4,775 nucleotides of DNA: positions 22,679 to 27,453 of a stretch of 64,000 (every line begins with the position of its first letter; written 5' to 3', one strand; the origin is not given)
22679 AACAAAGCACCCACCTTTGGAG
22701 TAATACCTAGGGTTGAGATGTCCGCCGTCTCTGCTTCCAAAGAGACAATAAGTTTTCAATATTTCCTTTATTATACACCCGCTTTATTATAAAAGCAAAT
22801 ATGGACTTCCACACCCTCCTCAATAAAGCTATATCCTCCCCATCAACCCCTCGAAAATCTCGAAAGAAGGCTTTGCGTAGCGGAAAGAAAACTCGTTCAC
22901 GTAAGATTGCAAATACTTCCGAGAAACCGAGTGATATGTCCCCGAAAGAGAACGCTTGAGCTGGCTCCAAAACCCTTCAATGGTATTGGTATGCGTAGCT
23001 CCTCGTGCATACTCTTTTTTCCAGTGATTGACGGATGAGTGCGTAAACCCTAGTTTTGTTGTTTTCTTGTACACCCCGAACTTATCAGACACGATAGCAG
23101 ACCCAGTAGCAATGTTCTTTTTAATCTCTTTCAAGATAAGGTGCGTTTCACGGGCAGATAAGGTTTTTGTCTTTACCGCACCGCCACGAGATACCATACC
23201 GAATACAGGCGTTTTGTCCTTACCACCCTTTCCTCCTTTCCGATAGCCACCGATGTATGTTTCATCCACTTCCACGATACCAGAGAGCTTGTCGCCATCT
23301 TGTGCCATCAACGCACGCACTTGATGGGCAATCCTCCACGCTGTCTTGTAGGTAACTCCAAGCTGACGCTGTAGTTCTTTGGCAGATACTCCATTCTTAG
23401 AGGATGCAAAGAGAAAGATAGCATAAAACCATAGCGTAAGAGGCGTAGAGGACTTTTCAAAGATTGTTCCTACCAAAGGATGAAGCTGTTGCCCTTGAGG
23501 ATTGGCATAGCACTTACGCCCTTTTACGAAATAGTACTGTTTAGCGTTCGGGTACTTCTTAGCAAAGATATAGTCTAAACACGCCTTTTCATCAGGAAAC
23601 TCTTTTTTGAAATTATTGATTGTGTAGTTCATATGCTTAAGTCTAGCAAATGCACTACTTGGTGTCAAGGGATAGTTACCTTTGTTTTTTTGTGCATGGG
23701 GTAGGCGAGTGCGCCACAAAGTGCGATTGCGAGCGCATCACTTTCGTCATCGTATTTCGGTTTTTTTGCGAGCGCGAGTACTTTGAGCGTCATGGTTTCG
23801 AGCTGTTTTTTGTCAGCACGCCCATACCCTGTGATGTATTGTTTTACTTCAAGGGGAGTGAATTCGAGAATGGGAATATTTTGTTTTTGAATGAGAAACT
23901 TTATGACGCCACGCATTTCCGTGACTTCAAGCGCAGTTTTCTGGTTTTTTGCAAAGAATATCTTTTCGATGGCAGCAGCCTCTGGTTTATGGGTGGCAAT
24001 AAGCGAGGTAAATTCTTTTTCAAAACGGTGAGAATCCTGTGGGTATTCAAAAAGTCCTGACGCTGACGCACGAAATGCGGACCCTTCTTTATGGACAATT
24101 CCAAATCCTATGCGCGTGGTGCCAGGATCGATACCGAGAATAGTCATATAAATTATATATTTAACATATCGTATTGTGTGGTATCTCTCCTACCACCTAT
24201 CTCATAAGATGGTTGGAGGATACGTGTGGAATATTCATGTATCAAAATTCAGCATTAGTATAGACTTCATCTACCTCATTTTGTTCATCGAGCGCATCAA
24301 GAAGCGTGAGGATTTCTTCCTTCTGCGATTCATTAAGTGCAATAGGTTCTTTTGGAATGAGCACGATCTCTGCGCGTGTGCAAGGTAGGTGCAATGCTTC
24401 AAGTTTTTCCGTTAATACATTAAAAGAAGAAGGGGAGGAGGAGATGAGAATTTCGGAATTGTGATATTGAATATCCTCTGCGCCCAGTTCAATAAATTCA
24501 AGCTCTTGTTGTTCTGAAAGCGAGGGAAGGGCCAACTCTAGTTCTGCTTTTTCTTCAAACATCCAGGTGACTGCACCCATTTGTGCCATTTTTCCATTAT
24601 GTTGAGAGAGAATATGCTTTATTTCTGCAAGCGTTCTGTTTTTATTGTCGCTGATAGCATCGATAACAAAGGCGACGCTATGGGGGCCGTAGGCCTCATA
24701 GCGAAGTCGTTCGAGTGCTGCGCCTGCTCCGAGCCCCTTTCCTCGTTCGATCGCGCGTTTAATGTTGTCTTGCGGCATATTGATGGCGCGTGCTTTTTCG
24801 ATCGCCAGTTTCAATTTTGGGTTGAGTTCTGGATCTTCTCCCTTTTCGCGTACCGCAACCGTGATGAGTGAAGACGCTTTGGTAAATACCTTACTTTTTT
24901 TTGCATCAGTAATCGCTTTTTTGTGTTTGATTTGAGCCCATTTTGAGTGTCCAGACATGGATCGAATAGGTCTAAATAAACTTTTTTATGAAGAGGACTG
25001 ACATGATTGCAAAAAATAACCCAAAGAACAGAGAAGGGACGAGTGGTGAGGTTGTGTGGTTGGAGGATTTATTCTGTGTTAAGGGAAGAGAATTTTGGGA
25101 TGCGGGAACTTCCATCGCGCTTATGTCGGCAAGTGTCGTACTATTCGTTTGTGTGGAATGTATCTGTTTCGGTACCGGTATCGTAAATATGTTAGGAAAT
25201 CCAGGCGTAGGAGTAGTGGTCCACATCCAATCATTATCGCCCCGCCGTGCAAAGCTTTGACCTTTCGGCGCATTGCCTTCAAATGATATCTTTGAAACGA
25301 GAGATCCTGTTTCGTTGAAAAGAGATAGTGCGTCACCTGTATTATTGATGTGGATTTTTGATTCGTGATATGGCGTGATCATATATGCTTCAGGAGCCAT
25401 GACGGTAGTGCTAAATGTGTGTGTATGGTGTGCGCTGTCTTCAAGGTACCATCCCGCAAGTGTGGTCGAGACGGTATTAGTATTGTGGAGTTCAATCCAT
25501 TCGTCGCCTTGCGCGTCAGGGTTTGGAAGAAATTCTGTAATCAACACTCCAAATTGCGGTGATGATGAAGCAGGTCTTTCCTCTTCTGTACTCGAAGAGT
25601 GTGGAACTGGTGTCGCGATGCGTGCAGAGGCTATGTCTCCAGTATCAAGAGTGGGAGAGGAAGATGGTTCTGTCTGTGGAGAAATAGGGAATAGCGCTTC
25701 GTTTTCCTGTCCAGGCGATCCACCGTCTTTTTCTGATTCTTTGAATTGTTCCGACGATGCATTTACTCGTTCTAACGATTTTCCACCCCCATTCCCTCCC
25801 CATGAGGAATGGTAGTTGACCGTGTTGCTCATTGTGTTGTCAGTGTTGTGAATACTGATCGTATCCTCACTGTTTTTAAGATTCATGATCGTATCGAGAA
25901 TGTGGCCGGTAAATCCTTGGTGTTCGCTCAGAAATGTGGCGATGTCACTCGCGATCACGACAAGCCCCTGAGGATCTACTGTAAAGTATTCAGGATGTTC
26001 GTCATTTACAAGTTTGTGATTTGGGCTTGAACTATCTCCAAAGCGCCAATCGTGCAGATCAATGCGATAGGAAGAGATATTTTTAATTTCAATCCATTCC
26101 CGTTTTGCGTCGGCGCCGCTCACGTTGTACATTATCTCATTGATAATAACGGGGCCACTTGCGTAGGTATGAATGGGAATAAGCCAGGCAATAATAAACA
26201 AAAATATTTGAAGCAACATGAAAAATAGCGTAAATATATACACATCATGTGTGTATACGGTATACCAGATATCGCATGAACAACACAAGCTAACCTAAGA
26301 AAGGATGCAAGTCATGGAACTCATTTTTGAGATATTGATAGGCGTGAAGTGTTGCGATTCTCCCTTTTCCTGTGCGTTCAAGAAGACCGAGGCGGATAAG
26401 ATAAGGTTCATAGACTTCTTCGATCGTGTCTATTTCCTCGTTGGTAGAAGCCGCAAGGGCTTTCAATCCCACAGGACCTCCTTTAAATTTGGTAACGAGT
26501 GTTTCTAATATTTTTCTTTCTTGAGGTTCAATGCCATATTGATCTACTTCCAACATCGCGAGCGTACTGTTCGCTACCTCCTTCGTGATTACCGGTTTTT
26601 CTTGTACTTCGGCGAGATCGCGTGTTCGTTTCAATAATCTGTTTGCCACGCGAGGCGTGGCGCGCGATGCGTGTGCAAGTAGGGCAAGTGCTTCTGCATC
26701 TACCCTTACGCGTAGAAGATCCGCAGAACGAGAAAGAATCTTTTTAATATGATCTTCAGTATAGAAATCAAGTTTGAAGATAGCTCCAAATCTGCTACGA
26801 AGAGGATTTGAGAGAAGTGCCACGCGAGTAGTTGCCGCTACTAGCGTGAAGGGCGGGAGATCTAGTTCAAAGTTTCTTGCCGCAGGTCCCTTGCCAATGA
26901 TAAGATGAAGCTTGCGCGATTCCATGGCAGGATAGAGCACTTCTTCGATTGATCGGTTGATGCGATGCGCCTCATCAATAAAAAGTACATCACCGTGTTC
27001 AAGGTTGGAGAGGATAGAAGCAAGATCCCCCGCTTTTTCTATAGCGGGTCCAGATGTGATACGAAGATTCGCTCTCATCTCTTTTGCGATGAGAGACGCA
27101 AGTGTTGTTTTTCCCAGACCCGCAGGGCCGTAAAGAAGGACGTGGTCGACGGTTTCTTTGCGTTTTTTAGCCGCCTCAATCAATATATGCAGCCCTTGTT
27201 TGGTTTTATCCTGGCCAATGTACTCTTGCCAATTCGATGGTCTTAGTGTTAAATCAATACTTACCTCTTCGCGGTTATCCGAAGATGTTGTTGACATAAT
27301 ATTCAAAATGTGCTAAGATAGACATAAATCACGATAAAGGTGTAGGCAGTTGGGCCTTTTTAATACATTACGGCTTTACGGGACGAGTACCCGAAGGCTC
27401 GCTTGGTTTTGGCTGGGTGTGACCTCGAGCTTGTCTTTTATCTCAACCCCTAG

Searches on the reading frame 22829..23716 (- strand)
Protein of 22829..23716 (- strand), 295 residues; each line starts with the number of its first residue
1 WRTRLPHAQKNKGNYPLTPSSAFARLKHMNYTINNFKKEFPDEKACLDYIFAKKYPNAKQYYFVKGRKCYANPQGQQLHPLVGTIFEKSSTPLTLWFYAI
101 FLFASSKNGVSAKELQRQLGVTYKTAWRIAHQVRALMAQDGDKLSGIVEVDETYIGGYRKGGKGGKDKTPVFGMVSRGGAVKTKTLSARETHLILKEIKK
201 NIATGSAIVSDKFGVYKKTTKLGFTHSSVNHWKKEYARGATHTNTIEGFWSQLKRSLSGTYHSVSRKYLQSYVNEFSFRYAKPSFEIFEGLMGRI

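Call 96: search_protein_families(library=pfam, max_evalue=0.00001, proteins=[window:22829-23716:-])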
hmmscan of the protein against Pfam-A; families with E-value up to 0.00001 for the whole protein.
window:22829-23716:- (295 aa): 1 family
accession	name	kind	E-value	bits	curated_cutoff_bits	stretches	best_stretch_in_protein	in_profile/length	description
PF12762.13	DDE_Tnp_IS1595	-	3e-40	138.1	27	1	143-280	1-152/153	ISXO2-like transposase domain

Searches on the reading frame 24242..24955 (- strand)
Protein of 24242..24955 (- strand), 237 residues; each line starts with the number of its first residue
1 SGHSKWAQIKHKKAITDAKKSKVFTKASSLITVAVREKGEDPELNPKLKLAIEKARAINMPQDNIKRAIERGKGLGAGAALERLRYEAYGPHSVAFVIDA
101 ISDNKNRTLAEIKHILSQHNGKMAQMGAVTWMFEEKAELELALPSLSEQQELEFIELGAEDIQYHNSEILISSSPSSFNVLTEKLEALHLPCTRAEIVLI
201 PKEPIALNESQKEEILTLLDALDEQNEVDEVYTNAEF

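Call 96: search_protein_families(library=pfam, max_evalue=0.00001, proteins=[window:24242-24955:-])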
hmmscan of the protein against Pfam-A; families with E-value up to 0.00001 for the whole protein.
window:24242-24955:- (237 aa): 2 families
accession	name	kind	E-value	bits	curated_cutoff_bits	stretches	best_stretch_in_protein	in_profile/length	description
PF01709.26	Transcrip_reg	-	5.1e-41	140.5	27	1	82-235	2-160/160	TACO1/YebC second and third domain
PF20772.2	TACO1_YebC_N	-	4e-30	104.5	36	1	4-74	1-72/73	TACO1/YebC protein N-terminal domain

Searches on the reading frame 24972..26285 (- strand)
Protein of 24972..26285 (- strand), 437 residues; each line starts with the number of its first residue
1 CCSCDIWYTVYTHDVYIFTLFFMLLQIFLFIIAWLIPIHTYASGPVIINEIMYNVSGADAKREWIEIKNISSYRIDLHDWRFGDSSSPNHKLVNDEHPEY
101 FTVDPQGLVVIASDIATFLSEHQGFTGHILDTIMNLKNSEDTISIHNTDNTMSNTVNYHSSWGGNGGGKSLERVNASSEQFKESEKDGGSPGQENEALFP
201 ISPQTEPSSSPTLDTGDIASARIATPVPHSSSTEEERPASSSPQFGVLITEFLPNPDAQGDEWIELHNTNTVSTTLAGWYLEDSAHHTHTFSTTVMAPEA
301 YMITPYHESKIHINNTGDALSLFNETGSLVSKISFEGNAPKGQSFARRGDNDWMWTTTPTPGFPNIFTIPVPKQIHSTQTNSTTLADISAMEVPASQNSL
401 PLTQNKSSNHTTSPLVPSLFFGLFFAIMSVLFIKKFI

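Call 96: search_protein_families(library=pfam, max_evalue=0.00001, proteins=[window:24972-26285:-])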
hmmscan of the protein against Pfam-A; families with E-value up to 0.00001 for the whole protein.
window:24972-26285:- (437 aa): 1 family
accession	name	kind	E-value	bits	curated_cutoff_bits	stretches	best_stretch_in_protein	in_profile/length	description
PF00932.25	LTD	-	3.6e-31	108.2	34.3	2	243-335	4-107/109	Lamin Tail Domain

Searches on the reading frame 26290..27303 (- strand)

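Call 96: search_protein_families(library=pfam, max_evalue=0.00001, proteins=[window:26290-27303:-])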
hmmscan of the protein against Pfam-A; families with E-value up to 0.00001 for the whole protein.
window:26290-27303:- (337 aa): 6 families
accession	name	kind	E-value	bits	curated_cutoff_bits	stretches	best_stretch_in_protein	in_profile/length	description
PF05496.18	RuvB_N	-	1.7e-71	239.6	27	1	20-178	1-159/159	Holliday junction DNA helicase RuvB P-loop domain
PF05491.19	RuvB_C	-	4.1e-24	84.8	24.7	1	255-326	1-72/72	RuvB C-terminal winged helix domain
PF17864.7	AAA_lid_4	-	5e-23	81.1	27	1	181-254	1-74/74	RuvB AAA lid domain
PF00004.35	AAA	-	3.2e-20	73.4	21.2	1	55-178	1-129/131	ATPase family associated with various cellular activities (AAA)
PF07728.20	AAA_5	-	4.9e-12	46.5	22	1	54-172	1-139/139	AAA domain (dynein-related subfamily)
PF13191.12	AAA_16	-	5.2e-06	27.5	32.6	0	29-79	3-51/167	AAA ATPase domain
